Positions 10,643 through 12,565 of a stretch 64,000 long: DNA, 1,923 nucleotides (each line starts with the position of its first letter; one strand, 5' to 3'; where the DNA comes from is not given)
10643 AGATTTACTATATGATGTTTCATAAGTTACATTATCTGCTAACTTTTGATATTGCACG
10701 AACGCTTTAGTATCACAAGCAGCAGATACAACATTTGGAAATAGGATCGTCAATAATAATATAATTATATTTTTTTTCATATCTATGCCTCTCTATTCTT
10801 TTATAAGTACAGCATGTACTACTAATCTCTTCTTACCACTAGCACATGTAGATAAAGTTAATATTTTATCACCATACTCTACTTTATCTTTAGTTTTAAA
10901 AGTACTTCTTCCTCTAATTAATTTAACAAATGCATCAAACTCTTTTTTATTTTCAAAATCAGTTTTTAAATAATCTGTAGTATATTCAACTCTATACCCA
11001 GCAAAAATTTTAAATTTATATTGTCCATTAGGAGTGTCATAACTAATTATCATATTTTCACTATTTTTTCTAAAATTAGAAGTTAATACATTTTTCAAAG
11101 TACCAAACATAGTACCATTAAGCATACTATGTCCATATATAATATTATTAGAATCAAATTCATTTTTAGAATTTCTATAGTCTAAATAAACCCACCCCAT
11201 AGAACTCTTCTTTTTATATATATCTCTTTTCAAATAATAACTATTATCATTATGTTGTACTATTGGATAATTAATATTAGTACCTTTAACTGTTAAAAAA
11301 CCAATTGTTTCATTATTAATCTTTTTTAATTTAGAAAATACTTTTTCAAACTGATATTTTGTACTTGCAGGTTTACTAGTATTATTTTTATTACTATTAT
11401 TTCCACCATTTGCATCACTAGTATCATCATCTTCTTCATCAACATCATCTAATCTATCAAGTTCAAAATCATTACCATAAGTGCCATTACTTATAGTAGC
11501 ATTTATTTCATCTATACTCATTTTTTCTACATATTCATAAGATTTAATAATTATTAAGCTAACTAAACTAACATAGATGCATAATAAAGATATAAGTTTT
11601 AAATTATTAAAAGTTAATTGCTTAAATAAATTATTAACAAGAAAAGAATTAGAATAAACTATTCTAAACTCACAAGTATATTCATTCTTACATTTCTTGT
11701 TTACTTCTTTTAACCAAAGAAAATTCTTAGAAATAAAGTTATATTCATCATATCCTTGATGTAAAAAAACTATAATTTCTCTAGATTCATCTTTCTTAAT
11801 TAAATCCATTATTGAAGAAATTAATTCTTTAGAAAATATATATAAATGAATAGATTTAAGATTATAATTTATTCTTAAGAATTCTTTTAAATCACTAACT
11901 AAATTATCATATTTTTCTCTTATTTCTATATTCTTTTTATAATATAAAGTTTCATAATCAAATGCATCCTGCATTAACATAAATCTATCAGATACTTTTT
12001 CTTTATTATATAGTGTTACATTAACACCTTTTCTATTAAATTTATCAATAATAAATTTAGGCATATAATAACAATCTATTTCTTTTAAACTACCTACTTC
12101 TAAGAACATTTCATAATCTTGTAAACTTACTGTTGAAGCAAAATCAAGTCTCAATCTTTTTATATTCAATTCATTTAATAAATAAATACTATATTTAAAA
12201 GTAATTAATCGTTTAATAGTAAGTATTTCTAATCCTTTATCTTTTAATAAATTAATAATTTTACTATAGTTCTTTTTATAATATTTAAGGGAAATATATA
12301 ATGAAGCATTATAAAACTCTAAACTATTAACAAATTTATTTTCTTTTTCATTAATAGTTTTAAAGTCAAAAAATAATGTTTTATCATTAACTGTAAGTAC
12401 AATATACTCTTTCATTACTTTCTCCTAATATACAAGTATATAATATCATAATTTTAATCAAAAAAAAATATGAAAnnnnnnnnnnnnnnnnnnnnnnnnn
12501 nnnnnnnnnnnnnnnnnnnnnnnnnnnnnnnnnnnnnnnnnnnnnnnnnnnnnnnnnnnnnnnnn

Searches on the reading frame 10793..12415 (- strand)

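Call 19: search_protein_families(library=pfam, proteins=[window:10793-12415:-], max_evalue=0.001)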
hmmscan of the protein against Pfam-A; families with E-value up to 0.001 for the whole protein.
window:10793-12415:- (540 aa): 1 family
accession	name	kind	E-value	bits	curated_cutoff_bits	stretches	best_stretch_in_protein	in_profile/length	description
PF04203.18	Sortase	-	8.2e-13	48.6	26.6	1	374-537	1-124/125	Sortase domain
